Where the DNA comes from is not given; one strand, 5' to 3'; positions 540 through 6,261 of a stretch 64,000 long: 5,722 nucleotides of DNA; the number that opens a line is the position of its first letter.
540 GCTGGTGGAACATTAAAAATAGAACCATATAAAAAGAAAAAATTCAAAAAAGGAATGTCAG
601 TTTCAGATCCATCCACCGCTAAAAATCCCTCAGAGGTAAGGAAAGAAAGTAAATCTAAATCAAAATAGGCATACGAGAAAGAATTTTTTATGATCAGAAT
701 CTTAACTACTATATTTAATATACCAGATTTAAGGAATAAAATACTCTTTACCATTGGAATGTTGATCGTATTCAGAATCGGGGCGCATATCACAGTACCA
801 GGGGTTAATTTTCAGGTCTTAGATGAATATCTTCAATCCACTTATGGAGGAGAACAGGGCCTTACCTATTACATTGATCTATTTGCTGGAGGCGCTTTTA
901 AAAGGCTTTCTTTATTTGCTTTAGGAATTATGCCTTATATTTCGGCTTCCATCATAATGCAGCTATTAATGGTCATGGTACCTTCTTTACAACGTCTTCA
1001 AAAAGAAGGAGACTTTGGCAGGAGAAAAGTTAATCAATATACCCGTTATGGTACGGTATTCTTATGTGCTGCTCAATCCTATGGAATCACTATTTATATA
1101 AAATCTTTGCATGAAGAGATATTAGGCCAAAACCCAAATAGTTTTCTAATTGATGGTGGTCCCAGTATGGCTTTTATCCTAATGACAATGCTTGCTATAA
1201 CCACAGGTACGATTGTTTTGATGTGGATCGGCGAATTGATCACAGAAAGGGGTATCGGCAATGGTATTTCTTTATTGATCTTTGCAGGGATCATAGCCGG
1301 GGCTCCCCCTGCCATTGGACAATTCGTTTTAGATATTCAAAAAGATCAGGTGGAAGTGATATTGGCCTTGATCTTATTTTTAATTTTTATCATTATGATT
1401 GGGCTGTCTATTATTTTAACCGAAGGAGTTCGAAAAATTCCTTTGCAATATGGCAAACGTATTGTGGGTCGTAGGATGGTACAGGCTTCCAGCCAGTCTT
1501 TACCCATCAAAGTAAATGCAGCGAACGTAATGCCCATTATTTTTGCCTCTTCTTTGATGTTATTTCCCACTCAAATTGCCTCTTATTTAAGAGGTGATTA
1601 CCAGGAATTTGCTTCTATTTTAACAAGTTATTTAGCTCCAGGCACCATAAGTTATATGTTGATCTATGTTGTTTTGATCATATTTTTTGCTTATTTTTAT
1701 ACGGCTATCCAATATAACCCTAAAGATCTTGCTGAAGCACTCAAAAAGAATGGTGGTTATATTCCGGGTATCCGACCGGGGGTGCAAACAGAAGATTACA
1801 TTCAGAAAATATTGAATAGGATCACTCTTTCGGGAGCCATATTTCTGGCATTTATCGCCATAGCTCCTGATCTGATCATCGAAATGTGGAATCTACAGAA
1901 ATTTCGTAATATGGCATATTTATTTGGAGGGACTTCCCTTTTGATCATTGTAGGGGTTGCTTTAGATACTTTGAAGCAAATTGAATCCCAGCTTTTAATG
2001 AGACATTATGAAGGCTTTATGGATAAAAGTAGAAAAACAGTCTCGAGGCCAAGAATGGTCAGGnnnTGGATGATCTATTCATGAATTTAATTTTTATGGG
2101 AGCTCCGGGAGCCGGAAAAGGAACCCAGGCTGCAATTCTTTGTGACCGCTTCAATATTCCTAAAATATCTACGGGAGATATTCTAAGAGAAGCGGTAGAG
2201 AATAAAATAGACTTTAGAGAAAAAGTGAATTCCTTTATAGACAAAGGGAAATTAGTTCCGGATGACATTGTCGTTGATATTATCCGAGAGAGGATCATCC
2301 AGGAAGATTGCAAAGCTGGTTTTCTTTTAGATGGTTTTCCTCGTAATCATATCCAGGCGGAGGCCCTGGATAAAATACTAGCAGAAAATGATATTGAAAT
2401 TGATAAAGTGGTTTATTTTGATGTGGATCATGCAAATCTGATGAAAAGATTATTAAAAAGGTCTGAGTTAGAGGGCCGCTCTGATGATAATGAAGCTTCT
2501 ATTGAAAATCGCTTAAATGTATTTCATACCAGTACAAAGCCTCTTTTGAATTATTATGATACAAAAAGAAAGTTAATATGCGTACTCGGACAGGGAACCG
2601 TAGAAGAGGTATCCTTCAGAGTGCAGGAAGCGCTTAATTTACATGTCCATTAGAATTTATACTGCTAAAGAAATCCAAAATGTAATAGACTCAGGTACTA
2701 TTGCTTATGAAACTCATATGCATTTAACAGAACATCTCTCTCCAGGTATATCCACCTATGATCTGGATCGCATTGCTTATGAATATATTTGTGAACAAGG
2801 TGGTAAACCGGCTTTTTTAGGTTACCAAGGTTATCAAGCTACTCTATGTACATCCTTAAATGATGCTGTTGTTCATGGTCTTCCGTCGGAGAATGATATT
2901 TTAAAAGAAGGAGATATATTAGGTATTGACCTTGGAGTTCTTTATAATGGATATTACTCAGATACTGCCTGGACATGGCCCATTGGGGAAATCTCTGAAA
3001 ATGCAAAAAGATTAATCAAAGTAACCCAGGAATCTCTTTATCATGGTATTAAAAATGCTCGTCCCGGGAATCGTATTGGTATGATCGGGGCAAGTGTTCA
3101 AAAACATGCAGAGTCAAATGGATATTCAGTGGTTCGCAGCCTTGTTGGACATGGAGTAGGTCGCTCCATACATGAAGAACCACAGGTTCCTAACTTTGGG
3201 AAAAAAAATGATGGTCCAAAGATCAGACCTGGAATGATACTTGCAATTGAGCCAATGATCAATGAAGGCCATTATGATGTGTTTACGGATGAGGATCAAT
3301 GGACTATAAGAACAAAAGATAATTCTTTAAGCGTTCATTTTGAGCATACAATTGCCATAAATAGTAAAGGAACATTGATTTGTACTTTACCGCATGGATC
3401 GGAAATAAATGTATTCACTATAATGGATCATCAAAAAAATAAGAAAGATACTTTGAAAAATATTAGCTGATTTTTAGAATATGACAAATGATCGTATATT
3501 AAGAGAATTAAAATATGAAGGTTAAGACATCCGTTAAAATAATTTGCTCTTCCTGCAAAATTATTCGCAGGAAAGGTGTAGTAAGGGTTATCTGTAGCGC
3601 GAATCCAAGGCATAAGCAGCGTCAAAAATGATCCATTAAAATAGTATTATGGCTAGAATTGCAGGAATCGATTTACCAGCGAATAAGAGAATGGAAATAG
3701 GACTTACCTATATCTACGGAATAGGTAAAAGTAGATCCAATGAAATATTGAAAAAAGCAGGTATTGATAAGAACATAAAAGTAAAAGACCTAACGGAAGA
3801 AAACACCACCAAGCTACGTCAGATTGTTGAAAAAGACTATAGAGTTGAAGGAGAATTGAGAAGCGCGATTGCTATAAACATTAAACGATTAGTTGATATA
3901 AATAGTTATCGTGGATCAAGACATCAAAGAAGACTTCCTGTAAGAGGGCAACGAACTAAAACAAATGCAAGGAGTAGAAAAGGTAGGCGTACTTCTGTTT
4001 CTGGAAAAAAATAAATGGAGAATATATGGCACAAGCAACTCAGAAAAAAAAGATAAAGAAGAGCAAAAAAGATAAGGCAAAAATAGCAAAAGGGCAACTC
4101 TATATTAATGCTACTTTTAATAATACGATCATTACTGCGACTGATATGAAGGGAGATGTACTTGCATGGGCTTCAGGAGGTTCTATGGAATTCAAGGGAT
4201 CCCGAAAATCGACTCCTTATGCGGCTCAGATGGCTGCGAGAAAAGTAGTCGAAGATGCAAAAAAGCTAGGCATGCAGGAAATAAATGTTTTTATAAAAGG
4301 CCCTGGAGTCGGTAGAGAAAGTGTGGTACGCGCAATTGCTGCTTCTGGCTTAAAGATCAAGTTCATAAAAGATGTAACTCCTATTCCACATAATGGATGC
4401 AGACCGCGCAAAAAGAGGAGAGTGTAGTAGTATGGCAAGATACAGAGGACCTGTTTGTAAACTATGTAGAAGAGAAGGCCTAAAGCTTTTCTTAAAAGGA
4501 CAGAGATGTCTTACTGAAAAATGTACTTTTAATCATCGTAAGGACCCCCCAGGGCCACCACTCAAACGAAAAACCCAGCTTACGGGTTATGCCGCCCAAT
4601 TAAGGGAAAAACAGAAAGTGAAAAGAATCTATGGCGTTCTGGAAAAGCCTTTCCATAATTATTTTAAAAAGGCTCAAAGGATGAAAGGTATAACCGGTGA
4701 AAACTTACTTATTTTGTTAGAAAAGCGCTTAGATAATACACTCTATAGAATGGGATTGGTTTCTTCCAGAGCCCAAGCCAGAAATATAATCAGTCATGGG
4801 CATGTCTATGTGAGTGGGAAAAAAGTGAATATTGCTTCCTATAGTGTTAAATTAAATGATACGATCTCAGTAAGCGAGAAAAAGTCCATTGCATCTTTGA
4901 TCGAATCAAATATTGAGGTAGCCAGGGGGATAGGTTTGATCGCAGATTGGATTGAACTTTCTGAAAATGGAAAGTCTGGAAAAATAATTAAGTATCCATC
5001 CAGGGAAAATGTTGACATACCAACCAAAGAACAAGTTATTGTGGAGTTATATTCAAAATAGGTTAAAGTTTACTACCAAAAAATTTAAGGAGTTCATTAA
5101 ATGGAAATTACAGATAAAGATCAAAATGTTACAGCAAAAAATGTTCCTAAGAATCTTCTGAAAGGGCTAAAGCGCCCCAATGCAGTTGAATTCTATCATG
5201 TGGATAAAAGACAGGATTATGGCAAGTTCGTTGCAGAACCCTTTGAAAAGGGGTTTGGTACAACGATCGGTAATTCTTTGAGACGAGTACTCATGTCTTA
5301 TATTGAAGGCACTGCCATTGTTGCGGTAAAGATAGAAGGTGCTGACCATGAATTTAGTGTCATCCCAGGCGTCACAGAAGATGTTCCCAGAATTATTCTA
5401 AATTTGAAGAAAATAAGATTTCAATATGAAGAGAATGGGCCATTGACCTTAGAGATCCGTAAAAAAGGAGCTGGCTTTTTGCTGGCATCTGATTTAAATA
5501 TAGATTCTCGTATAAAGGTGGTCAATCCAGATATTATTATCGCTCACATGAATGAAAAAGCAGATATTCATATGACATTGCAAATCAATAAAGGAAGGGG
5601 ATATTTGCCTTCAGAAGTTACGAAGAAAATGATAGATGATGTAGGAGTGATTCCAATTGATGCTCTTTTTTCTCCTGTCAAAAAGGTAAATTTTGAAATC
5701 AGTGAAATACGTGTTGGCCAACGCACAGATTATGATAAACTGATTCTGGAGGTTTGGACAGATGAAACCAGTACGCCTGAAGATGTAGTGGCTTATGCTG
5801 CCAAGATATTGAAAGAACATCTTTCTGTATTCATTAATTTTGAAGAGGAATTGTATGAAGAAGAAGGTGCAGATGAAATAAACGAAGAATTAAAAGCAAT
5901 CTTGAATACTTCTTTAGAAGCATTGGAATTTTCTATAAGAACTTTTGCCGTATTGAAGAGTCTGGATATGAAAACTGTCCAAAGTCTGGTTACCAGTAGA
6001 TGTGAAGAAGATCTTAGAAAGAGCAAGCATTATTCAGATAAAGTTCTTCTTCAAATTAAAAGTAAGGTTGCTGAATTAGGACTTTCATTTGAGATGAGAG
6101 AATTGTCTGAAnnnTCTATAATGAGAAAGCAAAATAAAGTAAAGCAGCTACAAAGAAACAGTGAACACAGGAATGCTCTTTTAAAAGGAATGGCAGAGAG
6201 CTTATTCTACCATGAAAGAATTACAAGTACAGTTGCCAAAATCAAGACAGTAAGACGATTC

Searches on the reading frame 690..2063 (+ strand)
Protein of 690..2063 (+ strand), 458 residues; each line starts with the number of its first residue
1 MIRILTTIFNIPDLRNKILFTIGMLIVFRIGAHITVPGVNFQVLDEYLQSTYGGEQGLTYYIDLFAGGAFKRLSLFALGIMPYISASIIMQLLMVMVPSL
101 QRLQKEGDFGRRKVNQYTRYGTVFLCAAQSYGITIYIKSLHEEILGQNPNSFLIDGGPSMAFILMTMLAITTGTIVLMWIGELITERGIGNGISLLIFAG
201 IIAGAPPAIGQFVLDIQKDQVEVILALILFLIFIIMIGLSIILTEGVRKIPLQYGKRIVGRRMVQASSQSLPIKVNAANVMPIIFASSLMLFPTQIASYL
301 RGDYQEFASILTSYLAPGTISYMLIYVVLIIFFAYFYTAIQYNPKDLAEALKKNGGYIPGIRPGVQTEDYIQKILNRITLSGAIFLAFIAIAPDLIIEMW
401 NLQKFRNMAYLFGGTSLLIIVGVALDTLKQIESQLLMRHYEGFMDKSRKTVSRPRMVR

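Call 27: search_protein_families(library=ncbifam, proteins=[window:690-2063:+], max_evalue=0.001)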
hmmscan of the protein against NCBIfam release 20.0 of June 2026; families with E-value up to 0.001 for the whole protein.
window:690-2063:+ (458 aa): 3 families
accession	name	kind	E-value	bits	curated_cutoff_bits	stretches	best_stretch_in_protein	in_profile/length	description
TIGR00967.1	3a0501s007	equivalog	2.4e-119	398.9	253.6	1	15-439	1-413/414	preprotein translocase subunit SecY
NF009082.0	PRK12417.1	equivalog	8.2e-48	163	353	1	13-446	11-404/406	accessory Sec system protein translocase subunit SecY2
TIGR02920.1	acc_sec_Y2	equivalog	1.1e-42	146.3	249.6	1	16-443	4-394/395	accessory Sec system protein translocase subunit SecY2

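Call 28: find_encoding_contigs(protein=window:690-2063:+, flank=1000, max_places=3)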
Protein window:690-2063:+ (458 aa): no gene with exactly this product is on record in the collection.

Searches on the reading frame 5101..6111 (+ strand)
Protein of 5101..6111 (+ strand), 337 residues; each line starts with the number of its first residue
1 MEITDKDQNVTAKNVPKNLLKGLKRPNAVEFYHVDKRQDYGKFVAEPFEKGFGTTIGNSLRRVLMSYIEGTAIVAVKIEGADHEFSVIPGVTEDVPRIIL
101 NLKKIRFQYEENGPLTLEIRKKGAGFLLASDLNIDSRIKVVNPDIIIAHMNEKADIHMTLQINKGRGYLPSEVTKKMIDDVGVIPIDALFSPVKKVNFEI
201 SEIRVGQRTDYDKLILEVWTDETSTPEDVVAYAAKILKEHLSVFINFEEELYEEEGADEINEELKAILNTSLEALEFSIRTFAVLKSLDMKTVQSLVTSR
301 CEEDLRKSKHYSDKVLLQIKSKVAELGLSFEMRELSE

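Call 27: search_protein_families(library=ncbifam, proteins=[window:5101-6111:+], max_evalue=0.001)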
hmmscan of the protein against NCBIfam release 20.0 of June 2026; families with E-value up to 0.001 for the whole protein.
window:5101-6111:+ (337 aa): 9 families
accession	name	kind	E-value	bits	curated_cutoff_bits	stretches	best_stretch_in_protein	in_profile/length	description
NF003519.0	PRK05182.2-5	equivalog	4.5e-108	361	277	1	21-333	2-317/320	DNA-directed RNA polymerase subunit alpha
NF003513.0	PRK05182.1-2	equivalog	5.8e-101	337.8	302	1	20-333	6-318/338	DNA-directed RNA polymerase subunit alpha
TIGR02027.1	rpoA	equivalog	8.5e-96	320.6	227.8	1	40-332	1-297/298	DNA-directed RNA polymerase subunit alpha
NF003515.0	PRK05182.2-1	equivalog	3.7e-92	309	406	1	26-332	7-312/314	DNA-directed RNA polymerase subunit alpha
NF003516.0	PRK05182.2-2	equivalog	2.8e-79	266.6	353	1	30-332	10-309/315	DNA-directed RNA polymerase subunit alpha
NF003514.0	PRK05182.1-4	equivalog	3.7e-77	259.2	434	1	40-330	18-308/338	DNA-directed RNA polymerase subunit alpha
NF003517.0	PRK05182.2-3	equivalog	1.5e-76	257.6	356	1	24-333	9-321/344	DNA-directed RNA polymerase subunit alpha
NF003518.0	PRK05182.2-4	equivalog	2.4e-71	240.5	523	1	33-331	11-309/312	DNA-directed RNA polymerase subunit alpha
NF001988.0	PRK00783.1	equivalog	2.6e-07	30.6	153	0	50-167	19-146/266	DNA-directed RNA polymerase subunit D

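Call 44: find_related_loci(query=window:5101-6111:+, collection=genome_contigs, flank=1000)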
Query window:5101-6111:+ (337 aa) in genome_contigs; peptide patterns used: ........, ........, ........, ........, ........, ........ (x = any residue, [..] = any of these).
230 stretches matched a pattern; 184 encode a relative of the query (tblastn E <= 1e-3); the best 80 are kept; 80 distinct loci.
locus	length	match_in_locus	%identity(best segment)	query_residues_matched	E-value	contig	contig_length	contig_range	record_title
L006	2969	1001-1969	68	12-334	3e-145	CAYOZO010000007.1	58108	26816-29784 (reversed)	MAG TPA_asm: uncultured Turneriella sp. isolate SRP290908_co2_398 genome assembly, contig: NODE_600_length_58108_cov_5.0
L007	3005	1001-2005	66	2-336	2e-147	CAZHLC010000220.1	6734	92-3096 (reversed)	MAG TPA_asm: uncultured Leptospiraceae bacterium isolate SRP135972_co1_289 genome assembly, contig: NODE_17161_length_67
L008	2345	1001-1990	67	7-336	8e-149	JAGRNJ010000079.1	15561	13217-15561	MAG: Leptospiraceae bacterium isolate HKST-UBA14 NODE_79_length_15561_cov_5.559481, whole genome shotgun sequence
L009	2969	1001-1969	68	12-334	2e-146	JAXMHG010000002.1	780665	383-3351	MAG: Turneriella sp. isolate STL-SPI3 C4.67.fa-2, whole genome shotgun sequence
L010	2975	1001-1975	67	10-334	1e-145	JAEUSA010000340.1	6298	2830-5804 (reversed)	MAG: Leptospiraceae bacterium isolate new MAG-291 k141_1322177, whole genome shotgun sequence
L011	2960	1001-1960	71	16-335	3e-144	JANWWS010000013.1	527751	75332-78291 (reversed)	MAG: Leptospiraceae bacterium isolate SKYG28 k141_775864, whole genome shotgun sequence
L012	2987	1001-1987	66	6-334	2e-144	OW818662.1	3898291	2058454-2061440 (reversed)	metagenome genome assembly, chromosome: 1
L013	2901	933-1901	67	12-334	6e-147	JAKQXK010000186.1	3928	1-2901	MAG: Spirochaetota bacterium isolate USST_metabat.95_sub k141_1469179, whole genome shotgun sequence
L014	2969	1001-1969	67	12-334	1e-144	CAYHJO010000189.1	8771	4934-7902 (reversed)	MAG TPA_asm: uncultured Turneriella sp. isolate ERP119705_co13_455 genome assembly, contig: NODE_10028_length_8771_cov_5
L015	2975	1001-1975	66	10-334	6e-144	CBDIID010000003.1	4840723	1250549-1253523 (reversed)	MAG: Turneriella sp. isolate 802509c0-b26d-462d-ab64-db586ef3a1ee genome assembly, contig: chromosome_2, whole genome sh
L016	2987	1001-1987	66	6-334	3e-144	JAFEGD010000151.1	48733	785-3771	MAG: Spirochaetes bacterium isolate SZAS TMP-1 CK_MAG-101__151__length-48733, whole genome shotgun sequence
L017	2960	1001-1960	68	16-335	2e-143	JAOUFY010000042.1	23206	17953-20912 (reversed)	MAG: Spirochaetia bacterium isolate 4_1_July_SF_Bin56 4_1_July_SF_Bin56_scaffold_842_c1, whole genome shotgun sequence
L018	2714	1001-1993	66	1-335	8e-145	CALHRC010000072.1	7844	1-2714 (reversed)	MAG: uncultured bacterium isolate N1_Bin_METABAT__159_1 genome assembly, contig: c_000003467613, whole genome shotgun se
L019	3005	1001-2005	65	1-335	3e-142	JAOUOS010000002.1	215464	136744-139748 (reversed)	MAG: Spirochaetia bacterium isolate 8_1_Oct_SF_Bin24 8_1_Oct_SF_Bin24_scaffold_13_c1, whole genome shotgun sequence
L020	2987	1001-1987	65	3-335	6e-142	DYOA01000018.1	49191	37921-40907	MAG TPA_asm: Leptospira biflexa isolate SulCav_GS09_5_2_45_65 SulCav_GS09_5_833_length_49191_cov_42_460558, whole genome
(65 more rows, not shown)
